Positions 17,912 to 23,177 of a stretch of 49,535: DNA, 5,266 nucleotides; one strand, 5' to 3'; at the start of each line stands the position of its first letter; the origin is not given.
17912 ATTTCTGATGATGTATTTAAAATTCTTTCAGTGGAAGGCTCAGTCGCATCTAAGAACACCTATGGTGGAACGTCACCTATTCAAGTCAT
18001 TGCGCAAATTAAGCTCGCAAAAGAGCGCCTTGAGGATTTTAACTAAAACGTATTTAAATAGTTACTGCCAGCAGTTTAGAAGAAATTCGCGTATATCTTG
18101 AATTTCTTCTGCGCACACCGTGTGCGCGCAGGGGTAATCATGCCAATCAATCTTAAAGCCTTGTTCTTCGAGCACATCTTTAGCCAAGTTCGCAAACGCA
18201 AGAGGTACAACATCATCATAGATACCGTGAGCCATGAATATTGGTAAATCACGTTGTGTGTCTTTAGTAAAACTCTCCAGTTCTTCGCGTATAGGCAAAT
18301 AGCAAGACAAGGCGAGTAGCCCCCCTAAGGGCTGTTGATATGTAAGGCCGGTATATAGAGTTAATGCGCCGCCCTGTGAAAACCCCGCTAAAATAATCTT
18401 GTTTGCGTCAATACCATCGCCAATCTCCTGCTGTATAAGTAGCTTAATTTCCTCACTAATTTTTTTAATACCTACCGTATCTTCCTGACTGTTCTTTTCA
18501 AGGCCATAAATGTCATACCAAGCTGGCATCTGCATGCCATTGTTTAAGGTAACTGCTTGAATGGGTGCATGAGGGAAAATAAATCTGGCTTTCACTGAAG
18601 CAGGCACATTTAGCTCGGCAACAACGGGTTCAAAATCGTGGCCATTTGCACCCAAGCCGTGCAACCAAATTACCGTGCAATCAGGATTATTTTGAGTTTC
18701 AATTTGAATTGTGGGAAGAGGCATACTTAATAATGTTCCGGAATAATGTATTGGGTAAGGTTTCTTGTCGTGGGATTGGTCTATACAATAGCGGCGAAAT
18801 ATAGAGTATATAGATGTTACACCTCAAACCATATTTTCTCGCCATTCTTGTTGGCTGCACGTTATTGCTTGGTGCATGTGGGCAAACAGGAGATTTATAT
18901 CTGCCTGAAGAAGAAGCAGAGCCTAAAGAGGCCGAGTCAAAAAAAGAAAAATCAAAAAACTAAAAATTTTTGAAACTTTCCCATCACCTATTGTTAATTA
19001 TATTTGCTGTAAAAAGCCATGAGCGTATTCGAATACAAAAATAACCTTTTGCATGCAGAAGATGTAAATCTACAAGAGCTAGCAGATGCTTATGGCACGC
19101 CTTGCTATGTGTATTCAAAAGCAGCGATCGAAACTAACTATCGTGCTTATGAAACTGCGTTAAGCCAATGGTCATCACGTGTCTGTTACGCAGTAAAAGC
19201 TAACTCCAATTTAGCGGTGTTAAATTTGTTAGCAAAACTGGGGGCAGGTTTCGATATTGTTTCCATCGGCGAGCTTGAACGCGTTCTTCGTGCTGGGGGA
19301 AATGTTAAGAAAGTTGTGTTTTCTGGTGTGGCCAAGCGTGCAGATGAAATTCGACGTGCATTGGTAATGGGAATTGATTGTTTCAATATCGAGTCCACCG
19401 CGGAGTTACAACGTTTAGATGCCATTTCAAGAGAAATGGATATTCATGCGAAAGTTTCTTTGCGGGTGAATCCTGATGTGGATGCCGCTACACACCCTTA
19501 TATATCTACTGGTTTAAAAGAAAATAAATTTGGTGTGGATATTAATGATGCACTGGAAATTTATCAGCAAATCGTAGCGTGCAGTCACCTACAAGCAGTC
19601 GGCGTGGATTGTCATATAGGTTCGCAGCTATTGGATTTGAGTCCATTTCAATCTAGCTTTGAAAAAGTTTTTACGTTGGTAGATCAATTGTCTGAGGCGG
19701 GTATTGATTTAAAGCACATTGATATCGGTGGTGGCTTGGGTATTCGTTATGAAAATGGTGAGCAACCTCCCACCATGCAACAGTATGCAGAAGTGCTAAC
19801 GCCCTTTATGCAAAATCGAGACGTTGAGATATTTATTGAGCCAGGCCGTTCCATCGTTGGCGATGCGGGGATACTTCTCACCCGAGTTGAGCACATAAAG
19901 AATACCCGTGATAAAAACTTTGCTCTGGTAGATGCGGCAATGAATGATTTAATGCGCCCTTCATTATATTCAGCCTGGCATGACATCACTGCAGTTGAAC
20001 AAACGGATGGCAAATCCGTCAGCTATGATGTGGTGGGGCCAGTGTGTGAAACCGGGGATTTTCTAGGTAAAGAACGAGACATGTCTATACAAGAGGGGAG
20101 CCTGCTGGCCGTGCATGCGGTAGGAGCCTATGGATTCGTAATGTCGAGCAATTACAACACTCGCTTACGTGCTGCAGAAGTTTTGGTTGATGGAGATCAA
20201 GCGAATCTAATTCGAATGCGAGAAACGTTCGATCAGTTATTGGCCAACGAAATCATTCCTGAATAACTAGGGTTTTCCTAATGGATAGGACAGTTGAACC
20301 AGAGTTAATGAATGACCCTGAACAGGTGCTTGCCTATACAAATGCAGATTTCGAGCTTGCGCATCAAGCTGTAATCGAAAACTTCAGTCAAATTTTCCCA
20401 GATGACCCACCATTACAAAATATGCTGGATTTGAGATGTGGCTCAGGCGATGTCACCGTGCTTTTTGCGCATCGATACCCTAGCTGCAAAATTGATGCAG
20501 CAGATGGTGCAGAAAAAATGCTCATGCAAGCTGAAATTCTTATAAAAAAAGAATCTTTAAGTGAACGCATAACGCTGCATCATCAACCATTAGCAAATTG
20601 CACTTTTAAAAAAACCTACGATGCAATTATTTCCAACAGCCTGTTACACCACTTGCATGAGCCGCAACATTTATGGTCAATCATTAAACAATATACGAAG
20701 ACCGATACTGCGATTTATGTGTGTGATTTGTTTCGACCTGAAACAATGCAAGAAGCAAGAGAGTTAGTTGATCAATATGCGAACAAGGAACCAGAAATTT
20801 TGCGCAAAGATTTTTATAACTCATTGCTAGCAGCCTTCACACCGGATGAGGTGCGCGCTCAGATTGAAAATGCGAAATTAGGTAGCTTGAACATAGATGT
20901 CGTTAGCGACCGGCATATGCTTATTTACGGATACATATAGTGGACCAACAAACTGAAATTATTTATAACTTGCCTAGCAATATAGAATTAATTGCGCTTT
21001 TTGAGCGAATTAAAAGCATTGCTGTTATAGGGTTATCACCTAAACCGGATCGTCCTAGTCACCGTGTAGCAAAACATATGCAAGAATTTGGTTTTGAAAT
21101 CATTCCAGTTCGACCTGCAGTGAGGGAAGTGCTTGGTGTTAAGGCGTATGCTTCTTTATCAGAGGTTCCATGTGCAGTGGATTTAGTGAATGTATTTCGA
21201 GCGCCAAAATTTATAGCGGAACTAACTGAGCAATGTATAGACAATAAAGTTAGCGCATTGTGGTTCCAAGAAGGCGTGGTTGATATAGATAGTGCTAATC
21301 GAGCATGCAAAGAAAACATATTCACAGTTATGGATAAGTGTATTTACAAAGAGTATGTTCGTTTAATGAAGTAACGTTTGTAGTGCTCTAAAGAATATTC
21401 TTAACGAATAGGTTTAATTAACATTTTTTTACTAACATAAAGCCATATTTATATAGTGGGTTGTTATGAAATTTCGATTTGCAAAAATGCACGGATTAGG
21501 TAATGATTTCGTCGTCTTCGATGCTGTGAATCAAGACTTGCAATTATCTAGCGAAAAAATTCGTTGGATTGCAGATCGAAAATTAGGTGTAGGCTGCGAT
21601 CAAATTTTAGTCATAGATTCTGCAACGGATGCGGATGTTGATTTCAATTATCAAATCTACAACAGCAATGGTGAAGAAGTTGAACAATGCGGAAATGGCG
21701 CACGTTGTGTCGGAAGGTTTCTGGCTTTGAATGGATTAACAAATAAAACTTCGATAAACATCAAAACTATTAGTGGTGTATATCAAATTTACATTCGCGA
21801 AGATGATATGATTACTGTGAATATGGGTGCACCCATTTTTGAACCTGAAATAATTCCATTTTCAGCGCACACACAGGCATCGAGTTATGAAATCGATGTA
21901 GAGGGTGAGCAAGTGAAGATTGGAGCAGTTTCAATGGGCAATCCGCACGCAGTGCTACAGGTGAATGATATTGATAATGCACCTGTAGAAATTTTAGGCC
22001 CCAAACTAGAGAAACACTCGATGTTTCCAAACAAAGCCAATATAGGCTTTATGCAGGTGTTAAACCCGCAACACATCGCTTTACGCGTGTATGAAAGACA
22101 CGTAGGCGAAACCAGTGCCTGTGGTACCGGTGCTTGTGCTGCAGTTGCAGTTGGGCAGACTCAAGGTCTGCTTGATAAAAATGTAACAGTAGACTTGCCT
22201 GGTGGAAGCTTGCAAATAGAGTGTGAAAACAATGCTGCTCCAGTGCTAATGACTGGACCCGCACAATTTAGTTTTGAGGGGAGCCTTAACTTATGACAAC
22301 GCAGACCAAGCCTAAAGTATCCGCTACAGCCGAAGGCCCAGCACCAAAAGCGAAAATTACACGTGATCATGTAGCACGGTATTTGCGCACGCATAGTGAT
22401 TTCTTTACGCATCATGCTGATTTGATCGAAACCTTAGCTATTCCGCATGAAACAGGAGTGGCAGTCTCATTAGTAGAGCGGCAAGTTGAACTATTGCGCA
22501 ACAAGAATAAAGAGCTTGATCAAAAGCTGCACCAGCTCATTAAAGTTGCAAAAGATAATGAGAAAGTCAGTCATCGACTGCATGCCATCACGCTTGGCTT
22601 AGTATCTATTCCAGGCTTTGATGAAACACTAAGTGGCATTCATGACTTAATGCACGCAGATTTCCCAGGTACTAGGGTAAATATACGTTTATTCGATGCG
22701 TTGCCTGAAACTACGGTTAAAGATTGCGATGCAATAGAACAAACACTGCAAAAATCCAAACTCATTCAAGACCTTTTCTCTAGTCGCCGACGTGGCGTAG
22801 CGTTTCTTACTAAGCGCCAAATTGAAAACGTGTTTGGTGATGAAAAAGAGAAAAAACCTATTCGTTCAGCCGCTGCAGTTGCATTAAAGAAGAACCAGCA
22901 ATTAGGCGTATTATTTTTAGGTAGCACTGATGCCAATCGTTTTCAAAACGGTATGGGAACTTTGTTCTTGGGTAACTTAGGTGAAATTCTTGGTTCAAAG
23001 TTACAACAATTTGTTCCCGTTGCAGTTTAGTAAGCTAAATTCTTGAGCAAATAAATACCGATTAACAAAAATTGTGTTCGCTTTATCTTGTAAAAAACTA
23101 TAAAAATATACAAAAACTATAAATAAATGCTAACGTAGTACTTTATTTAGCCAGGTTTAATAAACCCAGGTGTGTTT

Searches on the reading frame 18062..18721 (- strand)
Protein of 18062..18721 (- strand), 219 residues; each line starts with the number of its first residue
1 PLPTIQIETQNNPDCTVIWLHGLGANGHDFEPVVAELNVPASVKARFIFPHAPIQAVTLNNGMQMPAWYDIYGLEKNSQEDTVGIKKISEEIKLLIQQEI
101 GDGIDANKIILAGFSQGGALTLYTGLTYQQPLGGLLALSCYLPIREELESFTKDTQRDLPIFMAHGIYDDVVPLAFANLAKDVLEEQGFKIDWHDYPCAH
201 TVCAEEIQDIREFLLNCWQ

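Call 76: search_protein_families(library=pfam, proteins=[window:18062-18721:-], max_evalue=0.0001)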
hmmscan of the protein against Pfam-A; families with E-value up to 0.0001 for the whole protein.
window:18062-18721:- (219 aa): 3 families
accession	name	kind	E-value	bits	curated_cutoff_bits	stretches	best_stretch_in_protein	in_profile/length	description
PF02230.22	Abhydrolase_2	-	1.3e-59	202.1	23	1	10-215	10-214/217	Phospholipase/Carboxylesterase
PF03959.19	FSH1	-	1e-05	25.8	21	1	16-191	6-190/211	Serine hydrolase (FSH1)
PF20434.5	BD-FAE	-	9.1e-05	22.5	26.8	0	91-129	73-111/215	BD-FAE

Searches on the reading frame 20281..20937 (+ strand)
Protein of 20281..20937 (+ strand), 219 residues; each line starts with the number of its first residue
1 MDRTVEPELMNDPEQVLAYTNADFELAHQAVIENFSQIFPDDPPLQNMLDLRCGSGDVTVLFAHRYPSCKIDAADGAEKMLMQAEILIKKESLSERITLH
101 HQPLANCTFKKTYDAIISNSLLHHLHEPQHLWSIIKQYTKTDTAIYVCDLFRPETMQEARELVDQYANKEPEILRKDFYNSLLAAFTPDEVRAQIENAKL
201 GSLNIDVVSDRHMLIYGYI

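Call 76: search_protein_families(library=pfam, proteins=[window:20281-20937:+], max_evalue=0.0001)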
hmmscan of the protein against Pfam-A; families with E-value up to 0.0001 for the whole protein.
window:20281-20937:+ (219 aa): 7 families
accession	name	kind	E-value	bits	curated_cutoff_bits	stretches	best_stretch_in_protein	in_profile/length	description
PF13649.12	Methyltransf_25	-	4.3e-12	47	27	1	49-130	2-84/97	Methyltransferase domain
PF13847.12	Methyltransf_31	-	3.1e-10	40.3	27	1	47-158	6-117/145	Methyltransferase domain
PF08242.18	Methyltransf_12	-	4.1e-09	37.5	30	1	49-140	1-93/98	Methyltransferase domain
PF08241.18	Methyltransf_11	-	4.2e-09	37.4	21.2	1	49-143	1-91/95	Methyltransferase domain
PF13489.12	Methyltransf_23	-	2.8e-08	34.1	27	1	29-154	7-123/164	Methyltransferase domain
PF05175.20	MTS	-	8.2e-08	32.5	23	1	28-136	20-124/170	Methyltransferase small domain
PF03848.20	TehB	-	4.1e-05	23.5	20.4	1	47-140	33-122/193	Tellurite resistance protein TehB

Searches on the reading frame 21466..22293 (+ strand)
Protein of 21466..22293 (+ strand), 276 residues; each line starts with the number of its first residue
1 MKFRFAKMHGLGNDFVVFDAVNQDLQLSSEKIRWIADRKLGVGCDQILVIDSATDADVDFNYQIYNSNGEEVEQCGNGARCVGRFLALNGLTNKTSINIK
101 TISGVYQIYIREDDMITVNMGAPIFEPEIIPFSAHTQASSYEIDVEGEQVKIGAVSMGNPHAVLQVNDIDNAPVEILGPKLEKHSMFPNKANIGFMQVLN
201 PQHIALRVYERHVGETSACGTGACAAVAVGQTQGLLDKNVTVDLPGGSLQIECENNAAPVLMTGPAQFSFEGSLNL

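Call 76: search_protein_families(library=pfam, proteins=[window:21466-22293:+], max_evalue=0.0001)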
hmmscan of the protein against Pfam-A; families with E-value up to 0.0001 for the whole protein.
window:21466-22293:+ (276 aa): 2 families
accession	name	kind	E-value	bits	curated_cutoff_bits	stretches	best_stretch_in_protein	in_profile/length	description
PF01678.24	DAP_epimerase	-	1.6e-59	199.7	34.7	2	154-268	2-120/121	Diaminopimelate epimerase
PF02567.21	PhzC-PhzF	-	2e-05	24.7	27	1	9-233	8-231/281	Phenazine biosynthesis-like protein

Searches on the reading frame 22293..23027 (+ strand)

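Call 76: search_protein_families(library=pfam, proteins=[window:22293-23027:+], max_evalue=0.0001)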
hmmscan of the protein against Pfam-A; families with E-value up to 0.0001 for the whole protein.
window:22293-23027:+ (245 aa): 1 family
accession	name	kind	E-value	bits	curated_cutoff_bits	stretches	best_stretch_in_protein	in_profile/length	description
PF04340.18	DUF484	-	1.4e-42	146.4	24.2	1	18-240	2-217/219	Protein of unknown function, DUF484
